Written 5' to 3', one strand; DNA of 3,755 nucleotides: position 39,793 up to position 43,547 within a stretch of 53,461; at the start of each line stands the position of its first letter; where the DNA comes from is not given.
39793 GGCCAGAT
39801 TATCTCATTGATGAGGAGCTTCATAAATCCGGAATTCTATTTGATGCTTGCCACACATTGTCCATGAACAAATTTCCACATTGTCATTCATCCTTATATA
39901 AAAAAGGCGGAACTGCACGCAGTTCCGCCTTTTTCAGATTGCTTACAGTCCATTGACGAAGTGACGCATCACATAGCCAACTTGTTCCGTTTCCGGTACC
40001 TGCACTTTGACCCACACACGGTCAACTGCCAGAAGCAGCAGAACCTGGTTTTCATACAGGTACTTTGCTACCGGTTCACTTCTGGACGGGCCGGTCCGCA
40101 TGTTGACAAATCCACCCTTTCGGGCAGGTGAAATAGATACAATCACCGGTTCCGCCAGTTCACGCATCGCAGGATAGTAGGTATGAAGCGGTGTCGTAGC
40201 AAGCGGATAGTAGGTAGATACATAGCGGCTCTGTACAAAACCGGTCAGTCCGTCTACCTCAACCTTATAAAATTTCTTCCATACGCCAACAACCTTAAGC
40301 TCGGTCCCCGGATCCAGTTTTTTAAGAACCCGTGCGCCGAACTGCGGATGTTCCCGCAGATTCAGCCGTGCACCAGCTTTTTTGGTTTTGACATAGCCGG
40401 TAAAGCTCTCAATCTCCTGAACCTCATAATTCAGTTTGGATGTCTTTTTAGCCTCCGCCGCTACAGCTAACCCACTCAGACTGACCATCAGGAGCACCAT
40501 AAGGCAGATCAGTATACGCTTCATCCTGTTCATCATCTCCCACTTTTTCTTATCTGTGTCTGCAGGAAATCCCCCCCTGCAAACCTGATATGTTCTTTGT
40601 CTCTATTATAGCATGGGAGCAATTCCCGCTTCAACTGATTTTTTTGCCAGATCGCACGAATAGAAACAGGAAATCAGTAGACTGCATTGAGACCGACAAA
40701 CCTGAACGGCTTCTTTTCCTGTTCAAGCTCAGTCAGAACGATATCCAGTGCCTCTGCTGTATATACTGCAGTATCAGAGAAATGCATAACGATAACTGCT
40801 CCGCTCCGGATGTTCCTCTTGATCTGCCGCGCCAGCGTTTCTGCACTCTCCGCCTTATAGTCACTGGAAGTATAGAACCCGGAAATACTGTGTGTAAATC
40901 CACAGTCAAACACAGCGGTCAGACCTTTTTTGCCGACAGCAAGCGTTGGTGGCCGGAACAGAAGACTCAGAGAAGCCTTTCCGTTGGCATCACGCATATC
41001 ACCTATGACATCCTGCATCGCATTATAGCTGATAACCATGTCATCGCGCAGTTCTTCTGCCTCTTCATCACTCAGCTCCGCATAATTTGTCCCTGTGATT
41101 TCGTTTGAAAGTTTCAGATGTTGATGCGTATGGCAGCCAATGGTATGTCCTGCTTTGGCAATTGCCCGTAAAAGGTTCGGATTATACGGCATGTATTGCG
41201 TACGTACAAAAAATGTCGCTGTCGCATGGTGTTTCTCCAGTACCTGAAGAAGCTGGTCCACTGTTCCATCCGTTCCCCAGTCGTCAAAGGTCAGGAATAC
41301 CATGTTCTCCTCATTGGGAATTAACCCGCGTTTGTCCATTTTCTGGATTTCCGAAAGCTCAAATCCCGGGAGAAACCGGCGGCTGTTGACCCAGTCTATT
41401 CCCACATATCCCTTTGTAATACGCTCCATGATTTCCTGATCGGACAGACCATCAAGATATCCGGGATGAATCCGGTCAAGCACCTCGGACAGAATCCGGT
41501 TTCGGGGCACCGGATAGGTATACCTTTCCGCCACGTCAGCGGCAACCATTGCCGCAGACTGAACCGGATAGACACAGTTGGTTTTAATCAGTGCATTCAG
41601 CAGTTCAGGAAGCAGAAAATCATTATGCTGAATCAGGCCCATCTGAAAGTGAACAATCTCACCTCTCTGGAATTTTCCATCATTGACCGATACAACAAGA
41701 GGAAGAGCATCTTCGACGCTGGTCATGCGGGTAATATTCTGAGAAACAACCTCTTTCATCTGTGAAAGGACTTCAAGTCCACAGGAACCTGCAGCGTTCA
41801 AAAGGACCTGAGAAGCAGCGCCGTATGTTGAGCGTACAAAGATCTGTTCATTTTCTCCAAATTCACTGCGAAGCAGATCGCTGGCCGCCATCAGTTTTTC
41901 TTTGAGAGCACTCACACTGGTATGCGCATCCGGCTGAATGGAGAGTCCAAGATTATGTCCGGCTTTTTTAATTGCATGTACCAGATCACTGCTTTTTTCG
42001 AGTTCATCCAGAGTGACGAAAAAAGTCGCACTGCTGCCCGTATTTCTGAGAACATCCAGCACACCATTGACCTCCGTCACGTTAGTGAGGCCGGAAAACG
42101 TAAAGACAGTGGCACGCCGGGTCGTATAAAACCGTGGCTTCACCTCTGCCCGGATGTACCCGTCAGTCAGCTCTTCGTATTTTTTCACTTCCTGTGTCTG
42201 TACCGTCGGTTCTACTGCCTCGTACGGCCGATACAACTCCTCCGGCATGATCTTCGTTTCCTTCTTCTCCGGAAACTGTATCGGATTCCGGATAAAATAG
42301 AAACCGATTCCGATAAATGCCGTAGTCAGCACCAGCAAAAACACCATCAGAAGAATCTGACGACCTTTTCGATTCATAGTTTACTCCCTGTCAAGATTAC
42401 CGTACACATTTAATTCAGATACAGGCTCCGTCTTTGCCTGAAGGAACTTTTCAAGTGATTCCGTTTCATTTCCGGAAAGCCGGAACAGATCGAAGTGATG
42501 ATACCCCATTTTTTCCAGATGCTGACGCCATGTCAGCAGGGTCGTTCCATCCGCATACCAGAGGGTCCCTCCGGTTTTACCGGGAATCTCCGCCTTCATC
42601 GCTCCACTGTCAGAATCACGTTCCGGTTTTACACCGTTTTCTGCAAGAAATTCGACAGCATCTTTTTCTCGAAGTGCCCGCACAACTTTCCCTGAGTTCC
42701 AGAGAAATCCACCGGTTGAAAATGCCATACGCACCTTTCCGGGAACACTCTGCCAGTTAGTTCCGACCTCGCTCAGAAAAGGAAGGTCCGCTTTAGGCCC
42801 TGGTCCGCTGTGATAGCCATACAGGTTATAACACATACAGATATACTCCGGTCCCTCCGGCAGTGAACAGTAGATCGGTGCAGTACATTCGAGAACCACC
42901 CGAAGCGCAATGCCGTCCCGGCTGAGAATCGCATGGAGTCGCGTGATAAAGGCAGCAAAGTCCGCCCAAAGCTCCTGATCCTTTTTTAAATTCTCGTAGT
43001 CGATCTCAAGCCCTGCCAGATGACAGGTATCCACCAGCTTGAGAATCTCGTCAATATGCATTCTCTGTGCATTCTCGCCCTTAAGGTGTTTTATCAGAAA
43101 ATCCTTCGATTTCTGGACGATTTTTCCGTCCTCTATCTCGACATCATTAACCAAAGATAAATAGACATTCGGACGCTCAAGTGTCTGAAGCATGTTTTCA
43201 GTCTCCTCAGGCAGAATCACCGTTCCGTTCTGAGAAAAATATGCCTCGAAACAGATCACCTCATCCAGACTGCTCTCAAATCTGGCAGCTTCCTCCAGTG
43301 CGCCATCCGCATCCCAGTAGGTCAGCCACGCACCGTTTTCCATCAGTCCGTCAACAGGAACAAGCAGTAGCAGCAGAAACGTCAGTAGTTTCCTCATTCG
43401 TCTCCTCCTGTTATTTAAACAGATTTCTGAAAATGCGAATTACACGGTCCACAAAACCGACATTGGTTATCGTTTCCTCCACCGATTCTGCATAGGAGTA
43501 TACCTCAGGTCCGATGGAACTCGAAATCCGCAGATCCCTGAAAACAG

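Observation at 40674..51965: Eight-gene synthase-dependent exopolysaccharide operon built around a PilZ-fused HasA/NodC-like synthase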

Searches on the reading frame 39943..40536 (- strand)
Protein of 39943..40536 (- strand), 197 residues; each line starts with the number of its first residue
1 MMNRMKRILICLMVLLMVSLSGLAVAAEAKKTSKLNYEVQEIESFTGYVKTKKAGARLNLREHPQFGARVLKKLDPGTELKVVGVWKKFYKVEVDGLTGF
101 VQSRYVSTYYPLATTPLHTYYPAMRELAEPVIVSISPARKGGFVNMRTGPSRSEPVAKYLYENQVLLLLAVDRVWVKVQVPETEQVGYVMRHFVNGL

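Call 4: search_protein_families(library=pfam, proteins=[window:39943-40536:-], max_evalue=0.01)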
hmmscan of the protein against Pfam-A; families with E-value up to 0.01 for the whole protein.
window:39943-40536:- (197 aa): 3 families
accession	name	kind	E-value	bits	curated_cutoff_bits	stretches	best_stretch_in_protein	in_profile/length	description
PF08239.17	SH3_3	-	1.5e-18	67.1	27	2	57-107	2-54/54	Bacterial SH3 domain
PF06347.19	SH3_4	-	5.4e-10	39.3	24.1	2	55-107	2-55/56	Bacterial SH3 domain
PF18348.7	SH3_16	-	0.0064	16.7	25.8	0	147-189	2-44/49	Bacterial dipeptidyl-peptidase Sh3 domain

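Call 5: search_protein_families(library=ncbifam, proteins=[window:39943-40536:-], max_evalue=0.01)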
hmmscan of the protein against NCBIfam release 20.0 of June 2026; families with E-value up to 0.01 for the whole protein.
window:39943-40536:- (197 aa): 6 families
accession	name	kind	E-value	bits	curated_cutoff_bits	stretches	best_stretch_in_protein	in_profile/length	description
NF040678.1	EntFM_CwpFM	equivalog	4.5e-09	35.8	720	1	33-109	47-120/430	enterotoxin EntFM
TIGR04211.1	SH3_and_anchor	equivalog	8.4e-08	32.1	65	1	58-112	8-64/198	TIGR04211 family SH3 domain-containing protein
TIGR03900.1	prc_long_Delta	hypoth_equivalog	2.3e-05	22.6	660.95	1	33-141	773-883/973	MXAN_5808 family serine peptidase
NF040676.1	wall_bind_EntB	exception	0.00014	20.5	780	1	55-112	30-87/490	cell wall-binding protein EntB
NF040675.1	wall_bind_EntD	exception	0.0035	16.6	590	1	54-113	29-89/310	cell wall-binding protein EntD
NF040670.1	wall_bind_EntA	exception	0.0061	16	560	0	56-111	31-86/291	cell wall-binding protein EntA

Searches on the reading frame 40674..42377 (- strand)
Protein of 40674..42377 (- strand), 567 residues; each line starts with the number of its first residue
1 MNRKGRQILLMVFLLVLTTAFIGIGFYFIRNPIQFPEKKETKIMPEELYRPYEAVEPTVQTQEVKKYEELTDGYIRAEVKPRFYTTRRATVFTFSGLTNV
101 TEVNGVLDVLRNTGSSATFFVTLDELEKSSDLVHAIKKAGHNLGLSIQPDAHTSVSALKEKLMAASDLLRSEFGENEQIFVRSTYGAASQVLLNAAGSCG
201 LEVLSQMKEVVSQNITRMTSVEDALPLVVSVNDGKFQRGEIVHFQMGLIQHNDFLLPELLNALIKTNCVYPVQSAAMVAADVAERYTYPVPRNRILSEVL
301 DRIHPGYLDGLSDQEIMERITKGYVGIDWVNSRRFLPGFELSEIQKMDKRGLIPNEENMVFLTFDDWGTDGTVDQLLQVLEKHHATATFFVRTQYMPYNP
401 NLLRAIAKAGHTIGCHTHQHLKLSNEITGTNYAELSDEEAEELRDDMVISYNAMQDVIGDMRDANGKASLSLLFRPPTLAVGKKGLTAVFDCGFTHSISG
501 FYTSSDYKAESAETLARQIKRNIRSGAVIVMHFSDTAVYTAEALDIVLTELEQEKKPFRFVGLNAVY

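Call 4: search_protein_families(library=pfam, proteins=[window:40674-42377:-], max_evalue=0.01)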
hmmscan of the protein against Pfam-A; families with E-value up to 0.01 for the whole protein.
window:40674-42377:- (567 aa): 3 families
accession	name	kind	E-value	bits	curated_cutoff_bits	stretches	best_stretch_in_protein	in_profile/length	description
PF01522.26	Polysacc_deac_1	-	2.3e-29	102.3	23.1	2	355-494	4-121/124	Polysaccharide deacetylase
PF22537.1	WbmS-like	-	0.00019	21.9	27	0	362-396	1-35/186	Polysaccharide deacetylase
PF00710.25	Asparaginase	-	0.00041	20.4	22.5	1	503-552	53-104/193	Asparaginase, N-terminal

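Call 5: search_protein_families(library=ncbifam, proteins=[window:40674-42377:-], max_evalue=0.01)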
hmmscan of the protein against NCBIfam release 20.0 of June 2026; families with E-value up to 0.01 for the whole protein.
window:40674-42377:- (567 aa): 12 families
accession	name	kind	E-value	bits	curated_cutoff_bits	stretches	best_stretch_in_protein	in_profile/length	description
TIGR02764.1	spore_ybaN_pdaB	equivalog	6e-39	133.8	237.4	2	355-555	3-181/191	polysaccharide deacetylase family sporulation protein PdaB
TIGR02884.1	spore_pdaA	equivalog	4.4e-27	95.3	298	2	354-564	33-221/224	delta-lactam-biosynthetic de-N-acetylase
TIGR04243.1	nodulat_NodB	equivalog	1.4e-23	83.4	240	2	359-532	3-155/197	chitooligosaccharide deacetylase NodB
NF045820.1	PgAcgDacpgdA_Strep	equivalog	5.3e-19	68.3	800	2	356-554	266-437/463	peptidoglycan-N-acetylglucosamine deacetylase PgdA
NF045821.1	PgAcgDacpgdA1_Bac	equivalog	1.2e-17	63.7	400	2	356-565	86-273/282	peptidoglycan-N-acetylglucosamine deacetylase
TIGR02873.1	spore_ylxY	hypoth_equivalog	1.6e-17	63.6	391.5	1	354-553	82-255/268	probable sporulation protein, polysaccharide deacetylase family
TIGR03006.1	pepcterm_polyde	equivalog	2.7e-12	46.4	276.2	1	372-453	35-118/272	XrtA system polysaccharide deacetylase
NF045822.1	PgAcgDacpgdA2_Bac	equivalog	1.7e-11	44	400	1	357-426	69-139/274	peptidoglycan-N-acetylglucosamine deacetylase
NF050820.1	PolSacchBiosHfsH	equivalog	5.6e-06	26.2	400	1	355-471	31-152/249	oligosaccharide deacetylase HfsH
NF003217.0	PRK04183.1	equivalog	0.00029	19.6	310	1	504-562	130-186/420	Glu-tRNA(Gln) amidotransferase subunit GatD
TIGR00519.1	asnASE_I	subfamily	0.0013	17.8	260.5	1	503-562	55-111/337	type I asparaginase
TIGR02153.1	gatD_arch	equivalog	0.0015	17.3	324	1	504-562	117-174/405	Glu-tRNA(Gln) amidotransferase subunit GatD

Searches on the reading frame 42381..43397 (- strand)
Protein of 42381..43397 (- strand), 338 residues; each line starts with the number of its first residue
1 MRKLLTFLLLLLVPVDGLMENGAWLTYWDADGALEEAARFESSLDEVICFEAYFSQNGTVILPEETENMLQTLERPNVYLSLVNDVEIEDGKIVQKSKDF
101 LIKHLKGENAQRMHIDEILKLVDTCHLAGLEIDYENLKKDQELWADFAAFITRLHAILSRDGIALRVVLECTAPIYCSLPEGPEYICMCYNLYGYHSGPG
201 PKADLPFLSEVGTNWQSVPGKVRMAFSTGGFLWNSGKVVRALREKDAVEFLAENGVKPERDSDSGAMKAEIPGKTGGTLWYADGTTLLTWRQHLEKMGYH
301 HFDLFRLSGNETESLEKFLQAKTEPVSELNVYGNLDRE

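Call 4: search_protein_families(library=pfam, proteins=[window:42381-43397:-], max_evalue=0.01)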
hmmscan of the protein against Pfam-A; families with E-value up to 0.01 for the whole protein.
window:42381-43397:- (338 aa): 0 families

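Call 5: search_protein_families(library=ncbifam, proteins=[window:42381-43397:-], max_evalue=0.01)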
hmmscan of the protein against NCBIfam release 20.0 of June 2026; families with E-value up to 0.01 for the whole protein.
window:42381-43397:- (338 aa): 0 families

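Call 7: search_solved_structures(query=window:42381-43397:-, max_evalue=1, show_alignments=2)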
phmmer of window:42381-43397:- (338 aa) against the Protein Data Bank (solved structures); distinct sequences matched with E-value up to 1: 2.
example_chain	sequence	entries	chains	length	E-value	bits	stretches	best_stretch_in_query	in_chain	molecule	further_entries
4ttz_D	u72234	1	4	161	0.2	13.9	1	112-160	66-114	Centriole protein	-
4tty_A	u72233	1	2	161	0.52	12.6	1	112-160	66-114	Centriole protein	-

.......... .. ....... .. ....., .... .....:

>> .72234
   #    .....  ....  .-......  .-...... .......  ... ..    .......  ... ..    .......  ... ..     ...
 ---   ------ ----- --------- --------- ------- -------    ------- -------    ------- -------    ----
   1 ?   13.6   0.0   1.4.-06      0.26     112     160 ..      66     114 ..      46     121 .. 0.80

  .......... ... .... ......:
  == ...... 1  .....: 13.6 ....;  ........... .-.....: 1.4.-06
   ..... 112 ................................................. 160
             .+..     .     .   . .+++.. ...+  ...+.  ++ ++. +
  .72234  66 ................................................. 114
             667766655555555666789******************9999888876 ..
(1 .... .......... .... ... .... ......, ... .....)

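Call 21: search_solved_structures(query=A2, max_evalue=1, show_alignments=3)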
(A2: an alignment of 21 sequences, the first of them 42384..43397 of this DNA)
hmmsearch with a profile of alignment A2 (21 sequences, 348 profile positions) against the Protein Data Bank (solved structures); distinct sequences matched with E-value up to 1: 51.
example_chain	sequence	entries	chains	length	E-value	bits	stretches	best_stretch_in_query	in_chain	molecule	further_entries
3cz8_A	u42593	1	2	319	3.3e-17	65.5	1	123-336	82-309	Putative sporulation-specific glycosylase ydhD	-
5jh8_A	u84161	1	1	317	5.5e-15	58.2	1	135-343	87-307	Probable chitinase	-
4s3k_A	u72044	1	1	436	1.2e-14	57.1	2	264-336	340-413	Spore germination protein YaaH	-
4s3j_A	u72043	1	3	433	1.6e-12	50.2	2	256-336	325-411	Cortical-lytic enzyme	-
4wiw_A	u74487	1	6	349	1.3e-08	37.3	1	124-336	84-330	Glycoside hydrolase family 18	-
4q6t_A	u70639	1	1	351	6.9e-08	34.9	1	123-337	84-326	Glycosyl hydrolase, family 18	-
3co4_A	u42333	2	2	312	9.2e-06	27.9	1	129-189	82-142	Chitinase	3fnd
3sim_A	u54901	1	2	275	0.0006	21.9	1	137-189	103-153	Protein, Family 18 Chitinase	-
4rl3_A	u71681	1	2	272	0.0015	20.6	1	138-188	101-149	Chitinase A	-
3bxw_B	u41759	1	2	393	0.0069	18.4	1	212-336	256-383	Chitinase domain-containing protein 1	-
6le8_A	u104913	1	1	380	0.0095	18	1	126-187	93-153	Probable endochitinase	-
6le7_A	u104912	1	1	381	0.0095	18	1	126-187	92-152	Probable endochitinase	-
6ldu_A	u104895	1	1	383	0.0096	18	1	126-187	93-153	Probable endochitinase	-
4mnj_A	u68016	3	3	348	0.011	17.8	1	129-188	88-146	Chitinase A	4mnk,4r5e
7xmh_A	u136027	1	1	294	0.018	17.1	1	138-186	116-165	Putative class III chitinase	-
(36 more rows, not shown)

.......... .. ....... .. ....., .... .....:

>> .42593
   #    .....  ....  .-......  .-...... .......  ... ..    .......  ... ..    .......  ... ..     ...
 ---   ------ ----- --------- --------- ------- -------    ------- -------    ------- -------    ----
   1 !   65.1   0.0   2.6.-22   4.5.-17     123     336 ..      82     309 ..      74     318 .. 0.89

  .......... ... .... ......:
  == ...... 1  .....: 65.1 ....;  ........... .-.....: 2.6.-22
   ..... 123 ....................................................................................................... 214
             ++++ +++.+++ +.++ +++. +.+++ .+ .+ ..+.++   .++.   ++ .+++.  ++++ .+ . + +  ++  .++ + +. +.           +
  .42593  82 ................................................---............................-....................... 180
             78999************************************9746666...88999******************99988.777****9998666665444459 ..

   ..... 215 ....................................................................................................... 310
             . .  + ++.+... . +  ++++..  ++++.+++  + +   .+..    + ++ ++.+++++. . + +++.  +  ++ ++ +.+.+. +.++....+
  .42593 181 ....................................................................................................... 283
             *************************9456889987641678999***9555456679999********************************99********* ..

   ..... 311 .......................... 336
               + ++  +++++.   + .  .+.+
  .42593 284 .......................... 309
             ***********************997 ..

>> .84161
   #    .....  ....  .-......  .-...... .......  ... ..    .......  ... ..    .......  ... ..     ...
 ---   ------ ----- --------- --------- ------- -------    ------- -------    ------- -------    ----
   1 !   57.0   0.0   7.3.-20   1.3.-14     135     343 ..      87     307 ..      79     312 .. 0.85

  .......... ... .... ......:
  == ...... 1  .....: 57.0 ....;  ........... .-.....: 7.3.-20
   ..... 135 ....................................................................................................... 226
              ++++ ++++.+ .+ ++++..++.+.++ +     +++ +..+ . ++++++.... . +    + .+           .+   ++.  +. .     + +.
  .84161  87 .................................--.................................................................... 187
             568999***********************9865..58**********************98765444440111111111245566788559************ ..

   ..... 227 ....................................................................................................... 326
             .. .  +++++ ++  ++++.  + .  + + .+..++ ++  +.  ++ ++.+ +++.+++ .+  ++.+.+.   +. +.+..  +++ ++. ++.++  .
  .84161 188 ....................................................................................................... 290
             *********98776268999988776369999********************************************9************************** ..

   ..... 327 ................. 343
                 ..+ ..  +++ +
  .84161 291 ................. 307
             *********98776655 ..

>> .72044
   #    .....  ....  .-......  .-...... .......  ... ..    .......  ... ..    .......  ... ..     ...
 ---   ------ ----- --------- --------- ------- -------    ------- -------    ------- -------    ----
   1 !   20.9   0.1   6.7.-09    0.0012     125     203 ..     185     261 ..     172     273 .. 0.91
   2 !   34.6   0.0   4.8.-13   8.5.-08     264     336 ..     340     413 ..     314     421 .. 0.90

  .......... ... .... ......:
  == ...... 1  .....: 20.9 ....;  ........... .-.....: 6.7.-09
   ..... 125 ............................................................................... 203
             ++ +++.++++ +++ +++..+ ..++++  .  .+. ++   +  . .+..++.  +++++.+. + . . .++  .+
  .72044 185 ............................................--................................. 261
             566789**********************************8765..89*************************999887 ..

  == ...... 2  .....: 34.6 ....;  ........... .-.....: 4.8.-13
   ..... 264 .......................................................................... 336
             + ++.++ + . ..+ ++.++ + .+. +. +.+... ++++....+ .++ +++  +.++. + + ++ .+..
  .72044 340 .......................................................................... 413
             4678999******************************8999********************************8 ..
